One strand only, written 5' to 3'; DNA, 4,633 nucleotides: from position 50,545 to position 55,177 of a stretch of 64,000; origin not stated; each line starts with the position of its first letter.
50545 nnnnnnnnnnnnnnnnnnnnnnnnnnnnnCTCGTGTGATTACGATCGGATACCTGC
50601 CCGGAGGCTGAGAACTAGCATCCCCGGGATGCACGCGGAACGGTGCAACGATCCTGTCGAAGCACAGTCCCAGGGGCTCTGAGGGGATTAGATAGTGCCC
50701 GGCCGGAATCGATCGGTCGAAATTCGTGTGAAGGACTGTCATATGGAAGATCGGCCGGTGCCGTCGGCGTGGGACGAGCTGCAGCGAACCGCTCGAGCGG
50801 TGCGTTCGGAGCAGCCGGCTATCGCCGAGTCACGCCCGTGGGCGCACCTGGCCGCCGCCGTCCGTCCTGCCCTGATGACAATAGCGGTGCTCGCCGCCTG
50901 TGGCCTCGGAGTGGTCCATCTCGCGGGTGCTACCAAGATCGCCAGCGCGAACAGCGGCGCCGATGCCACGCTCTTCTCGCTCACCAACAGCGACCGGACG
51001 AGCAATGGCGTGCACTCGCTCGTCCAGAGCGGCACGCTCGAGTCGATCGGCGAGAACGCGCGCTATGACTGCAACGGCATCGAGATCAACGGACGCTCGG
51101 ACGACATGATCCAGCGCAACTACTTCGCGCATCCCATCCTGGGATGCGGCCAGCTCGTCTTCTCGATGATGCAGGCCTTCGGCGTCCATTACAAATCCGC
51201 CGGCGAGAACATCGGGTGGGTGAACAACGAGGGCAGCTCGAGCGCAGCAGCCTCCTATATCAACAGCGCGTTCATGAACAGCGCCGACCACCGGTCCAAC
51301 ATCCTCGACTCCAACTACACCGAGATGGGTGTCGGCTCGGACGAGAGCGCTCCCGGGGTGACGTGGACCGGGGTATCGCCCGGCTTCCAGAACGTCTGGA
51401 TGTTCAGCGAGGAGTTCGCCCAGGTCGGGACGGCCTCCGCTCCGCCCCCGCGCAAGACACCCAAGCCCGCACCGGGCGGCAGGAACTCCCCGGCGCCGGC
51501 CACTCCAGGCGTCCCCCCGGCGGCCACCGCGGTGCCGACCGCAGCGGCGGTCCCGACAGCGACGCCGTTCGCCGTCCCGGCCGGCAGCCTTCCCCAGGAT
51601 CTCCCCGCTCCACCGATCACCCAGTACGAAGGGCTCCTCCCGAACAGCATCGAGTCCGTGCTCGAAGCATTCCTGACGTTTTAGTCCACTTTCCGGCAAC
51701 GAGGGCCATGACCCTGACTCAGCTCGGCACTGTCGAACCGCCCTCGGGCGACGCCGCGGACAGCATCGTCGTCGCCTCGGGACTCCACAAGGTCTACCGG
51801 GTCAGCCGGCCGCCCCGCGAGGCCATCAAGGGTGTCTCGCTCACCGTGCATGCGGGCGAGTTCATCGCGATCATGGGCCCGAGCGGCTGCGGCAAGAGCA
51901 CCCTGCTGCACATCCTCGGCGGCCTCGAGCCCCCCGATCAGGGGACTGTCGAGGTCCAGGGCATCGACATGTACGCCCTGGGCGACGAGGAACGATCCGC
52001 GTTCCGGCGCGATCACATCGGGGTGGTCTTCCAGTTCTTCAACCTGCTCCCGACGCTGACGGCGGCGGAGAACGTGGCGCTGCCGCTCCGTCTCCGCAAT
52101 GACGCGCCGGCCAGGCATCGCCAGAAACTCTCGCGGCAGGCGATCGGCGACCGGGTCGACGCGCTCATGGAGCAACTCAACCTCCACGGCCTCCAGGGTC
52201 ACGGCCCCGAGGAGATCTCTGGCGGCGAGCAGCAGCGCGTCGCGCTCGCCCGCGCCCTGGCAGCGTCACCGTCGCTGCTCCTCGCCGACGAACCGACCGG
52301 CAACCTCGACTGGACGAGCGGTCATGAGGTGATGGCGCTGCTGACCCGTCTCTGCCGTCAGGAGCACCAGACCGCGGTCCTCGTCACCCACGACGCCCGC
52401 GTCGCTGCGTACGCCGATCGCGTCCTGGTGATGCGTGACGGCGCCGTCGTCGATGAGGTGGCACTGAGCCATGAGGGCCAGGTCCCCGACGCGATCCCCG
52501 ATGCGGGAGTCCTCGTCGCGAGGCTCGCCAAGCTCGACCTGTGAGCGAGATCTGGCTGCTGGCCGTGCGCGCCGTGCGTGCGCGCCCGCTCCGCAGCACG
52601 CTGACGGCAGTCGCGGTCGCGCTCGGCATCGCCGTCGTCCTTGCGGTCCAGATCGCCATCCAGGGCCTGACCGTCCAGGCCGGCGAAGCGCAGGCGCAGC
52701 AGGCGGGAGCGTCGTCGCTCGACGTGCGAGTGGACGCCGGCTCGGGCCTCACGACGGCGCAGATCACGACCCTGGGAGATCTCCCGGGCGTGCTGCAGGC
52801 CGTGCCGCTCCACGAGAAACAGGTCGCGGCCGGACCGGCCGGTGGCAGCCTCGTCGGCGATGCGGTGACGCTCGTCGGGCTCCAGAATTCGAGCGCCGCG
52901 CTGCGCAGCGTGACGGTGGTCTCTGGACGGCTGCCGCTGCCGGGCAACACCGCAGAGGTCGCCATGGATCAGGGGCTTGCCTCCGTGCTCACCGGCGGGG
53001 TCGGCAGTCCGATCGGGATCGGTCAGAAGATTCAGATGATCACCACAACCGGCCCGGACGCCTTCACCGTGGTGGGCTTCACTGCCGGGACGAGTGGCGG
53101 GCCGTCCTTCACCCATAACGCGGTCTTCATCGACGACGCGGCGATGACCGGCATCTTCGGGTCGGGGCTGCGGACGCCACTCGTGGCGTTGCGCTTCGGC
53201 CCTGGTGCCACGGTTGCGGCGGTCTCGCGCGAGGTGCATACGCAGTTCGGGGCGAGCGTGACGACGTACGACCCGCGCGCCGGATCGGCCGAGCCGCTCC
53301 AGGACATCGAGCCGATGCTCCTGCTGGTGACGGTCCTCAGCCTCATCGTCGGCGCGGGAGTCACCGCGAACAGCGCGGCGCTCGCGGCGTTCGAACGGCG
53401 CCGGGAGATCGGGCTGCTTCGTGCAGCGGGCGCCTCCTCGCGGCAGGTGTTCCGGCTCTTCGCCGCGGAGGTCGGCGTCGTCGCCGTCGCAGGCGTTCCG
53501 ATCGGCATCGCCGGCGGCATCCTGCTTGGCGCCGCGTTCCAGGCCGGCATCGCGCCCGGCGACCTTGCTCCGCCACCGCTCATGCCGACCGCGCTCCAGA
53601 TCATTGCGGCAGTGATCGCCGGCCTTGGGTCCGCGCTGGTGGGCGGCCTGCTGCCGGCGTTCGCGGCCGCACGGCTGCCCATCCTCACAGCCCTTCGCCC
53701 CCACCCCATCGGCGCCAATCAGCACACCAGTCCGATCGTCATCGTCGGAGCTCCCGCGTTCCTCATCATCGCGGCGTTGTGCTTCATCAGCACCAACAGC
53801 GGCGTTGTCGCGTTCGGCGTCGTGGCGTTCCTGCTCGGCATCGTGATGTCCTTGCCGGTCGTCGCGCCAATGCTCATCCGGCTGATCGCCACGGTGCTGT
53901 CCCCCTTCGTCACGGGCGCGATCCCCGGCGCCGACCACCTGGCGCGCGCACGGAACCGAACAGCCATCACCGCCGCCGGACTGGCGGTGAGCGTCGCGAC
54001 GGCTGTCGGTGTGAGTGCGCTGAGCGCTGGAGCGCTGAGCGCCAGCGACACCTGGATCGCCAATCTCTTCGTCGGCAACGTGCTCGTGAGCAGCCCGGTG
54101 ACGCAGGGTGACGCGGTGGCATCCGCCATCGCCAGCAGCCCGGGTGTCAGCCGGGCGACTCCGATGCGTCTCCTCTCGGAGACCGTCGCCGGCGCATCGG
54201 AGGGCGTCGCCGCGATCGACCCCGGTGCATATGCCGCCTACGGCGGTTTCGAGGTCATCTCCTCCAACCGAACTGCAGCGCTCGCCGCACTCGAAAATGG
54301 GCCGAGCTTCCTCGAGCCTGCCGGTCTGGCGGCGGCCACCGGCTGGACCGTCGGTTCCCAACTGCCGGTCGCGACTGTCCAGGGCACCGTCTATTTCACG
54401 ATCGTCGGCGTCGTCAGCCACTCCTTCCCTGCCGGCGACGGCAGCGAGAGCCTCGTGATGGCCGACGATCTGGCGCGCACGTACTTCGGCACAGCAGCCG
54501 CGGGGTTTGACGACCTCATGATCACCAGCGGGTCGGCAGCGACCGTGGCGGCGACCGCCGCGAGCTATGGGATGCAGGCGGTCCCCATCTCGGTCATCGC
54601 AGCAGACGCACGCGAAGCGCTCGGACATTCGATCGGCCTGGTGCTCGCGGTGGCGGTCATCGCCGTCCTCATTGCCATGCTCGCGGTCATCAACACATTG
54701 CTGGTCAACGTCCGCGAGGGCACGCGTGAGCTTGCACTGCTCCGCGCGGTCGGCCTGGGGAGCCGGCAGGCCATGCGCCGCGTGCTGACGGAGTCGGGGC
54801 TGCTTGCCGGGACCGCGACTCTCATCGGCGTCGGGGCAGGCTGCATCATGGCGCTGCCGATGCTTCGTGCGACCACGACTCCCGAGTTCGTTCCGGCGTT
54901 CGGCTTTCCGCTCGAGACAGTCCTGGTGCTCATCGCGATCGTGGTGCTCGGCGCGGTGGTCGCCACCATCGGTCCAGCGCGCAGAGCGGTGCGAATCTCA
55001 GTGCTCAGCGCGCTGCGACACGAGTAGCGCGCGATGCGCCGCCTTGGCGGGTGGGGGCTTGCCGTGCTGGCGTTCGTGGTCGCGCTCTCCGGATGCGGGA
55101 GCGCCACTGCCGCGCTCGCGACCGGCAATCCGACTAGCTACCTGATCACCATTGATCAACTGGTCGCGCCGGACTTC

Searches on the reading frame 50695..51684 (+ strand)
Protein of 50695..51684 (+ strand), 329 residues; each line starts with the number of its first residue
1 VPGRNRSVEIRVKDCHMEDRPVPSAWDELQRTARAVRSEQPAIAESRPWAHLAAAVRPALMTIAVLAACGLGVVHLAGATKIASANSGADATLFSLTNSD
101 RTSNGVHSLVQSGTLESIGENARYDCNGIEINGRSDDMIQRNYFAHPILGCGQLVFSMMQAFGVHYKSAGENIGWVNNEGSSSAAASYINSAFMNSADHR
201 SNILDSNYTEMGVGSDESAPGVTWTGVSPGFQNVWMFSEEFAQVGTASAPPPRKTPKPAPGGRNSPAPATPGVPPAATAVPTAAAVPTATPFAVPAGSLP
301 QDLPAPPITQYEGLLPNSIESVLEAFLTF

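Call 4: search_protein_families(library=pfam, proteins=[window:50695-51684:+], max_evalue=0.01)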
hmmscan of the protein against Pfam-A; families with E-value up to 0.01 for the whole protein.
window:50695-51684:+ (329 aa): 1 family
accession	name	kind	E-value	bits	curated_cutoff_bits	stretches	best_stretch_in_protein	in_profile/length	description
PF00188.32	CAP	-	8e-07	30.4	21.1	1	95-225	2-114/117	Cysteine-rich secretory protein family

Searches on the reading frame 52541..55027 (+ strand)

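Call 22: search_protein_families(library=pfam, proteins=[window:52541-55027:+], max_evalue=0.001)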
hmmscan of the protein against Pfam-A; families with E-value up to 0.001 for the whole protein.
window:52541-55027:+ (828 aa): 1 family
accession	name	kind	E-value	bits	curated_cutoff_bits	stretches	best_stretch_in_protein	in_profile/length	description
PF02687.27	FtsX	-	5.1e-26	91.5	25.5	2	262-380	2-119/120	FtsX-like permease C-terminal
